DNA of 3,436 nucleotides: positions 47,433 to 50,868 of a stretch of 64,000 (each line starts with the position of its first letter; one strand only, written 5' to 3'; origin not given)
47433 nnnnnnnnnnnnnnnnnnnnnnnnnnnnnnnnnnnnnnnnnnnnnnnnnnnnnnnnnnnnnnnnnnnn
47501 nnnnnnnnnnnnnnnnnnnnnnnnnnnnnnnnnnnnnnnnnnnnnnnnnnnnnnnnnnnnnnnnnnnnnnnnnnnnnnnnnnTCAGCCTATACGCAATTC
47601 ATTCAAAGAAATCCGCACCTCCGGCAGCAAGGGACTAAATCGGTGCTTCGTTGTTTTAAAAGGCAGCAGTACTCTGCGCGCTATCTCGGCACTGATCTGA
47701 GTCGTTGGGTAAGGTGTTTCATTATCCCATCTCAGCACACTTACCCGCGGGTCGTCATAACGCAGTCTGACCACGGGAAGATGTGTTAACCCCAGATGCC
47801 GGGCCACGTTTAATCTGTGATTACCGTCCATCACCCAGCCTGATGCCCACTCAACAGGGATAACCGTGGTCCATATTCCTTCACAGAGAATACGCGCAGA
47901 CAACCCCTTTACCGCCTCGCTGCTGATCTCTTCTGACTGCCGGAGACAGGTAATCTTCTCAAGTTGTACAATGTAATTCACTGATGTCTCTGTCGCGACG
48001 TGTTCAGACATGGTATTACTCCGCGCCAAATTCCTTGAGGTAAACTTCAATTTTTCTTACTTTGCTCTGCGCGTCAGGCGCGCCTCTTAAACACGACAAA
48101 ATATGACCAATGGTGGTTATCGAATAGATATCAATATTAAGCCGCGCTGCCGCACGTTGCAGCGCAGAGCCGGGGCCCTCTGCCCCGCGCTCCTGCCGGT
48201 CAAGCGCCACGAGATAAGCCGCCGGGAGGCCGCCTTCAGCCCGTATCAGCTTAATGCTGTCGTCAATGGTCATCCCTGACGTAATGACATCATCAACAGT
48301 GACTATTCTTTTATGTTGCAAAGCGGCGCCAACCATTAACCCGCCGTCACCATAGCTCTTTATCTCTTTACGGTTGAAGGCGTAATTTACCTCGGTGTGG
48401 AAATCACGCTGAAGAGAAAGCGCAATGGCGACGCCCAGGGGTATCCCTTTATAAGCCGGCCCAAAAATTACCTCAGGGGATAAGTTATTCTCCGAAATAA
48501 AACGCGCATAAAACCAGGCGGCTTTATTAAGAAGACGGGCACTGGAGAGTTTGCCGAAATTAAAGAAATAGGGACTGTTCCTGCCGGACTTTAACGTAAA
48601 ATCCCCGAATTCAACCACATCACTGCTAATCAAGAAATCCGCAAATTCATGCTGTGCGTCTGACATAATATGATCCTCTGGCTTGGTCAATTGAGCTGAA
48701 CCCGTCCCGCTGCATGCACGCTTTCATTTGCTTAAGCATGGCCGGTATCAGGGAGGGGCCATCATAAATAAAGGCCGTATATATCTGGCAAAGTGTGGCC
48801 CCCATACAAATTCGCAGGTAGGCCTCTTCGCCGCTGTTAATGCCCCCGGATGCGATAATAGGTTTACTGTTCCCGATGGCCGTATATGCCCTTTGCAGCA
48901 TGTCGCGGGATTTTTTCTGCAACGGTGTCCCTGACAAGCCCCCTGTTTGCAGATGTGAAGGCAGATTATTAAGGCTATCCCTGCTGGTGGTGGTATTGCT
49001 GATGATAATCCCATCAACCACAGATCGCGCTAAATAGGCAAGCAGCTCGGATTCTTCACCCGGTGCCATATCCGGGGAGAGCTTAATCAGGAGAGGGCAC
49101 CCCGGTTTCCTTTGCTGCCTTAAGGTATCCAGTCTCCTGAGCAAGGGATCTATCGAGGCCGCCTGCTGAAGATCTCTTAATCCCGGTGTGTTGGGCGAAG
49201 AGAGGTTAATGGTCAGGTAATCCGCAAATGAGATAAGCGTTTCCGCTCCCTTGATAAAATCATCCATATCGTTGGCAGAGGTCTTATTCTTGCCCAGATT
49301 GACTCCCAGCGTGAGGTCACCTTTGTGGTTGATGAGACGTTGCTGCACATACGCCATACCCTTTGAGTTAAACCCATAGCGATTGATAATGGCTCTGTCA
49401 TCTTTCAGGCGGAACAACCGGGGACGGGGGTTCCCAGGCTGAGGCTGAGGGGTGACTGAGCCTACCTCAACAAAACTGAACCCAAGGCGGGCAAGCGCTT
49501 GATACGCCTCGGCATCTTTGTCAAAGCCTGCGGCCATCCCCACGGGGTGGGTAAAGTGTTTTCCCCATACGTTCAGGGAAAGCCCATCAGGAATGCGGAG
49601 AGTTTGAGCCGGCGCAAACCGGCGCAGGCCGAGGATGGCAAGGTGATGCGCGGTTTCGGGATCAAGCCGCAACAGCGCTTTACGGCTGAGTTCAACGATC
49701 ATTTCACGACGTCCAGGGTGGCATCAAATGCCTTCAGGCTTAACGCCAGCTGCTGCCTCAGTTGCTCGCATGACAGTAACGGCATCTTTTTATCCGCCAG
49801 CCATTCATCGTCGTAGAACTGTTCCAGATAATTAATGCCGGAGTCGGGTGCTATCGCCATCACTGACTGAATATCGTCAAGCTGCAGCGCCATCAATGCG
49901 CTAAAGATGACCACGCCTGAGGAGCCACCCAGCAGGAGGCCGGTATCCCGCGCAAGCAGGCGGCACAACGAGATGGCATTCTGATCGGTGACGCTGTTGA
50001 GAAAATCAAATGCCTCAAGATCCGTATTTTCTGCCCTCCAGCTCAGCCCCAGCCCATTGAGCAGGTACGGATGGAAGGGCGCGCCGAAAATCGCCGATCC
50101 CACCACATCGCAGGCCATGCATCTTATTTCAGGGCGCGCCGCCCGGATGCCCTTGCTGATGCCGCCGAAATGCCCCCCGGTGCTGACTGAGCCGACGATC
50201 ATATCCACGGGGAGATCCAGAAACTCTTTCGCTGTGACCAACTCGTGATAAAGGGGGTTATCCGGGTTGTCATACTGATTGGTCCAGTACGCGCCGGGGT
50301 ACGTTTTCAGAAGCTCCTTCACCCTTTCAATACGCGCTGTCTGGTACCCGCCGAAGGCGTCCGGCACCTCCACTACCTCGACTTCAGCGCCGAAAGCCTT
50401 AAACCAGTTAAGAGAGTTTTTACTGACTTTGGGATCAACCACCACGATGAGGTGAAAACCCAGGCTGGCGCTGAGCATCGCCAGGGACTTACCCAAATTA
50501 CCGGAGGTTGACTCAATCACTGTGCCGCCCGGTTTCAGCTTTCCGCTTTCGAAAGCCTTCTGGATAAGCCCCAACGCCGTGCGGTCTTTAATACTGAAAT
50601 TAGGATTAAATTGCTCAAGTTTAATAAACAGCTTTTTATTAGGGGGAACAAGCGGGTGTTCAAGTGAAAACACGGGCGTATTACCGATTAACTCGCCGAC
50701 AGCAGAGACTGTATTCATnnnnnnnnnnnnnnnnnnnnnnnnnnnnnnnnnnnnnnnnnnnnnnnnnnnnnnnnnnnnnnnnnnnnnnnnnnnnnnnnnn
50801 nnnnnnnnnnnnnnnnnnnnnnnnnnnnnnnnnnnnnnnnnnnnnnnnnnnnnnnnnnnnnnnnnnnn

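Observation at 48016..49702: Second-copy pyrD and pyrE, overlapping by 20 bp, inside an accessory operon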

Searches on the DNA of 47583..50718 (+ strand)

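Call 33: search_dna_similar(query=window:47583-50718:+, collection=ecoli_genomes, mode=distant, max_rows=10)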
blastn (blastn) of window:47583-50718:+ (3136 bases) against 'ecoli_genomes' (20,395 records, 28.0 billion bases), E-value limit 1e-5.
No match.
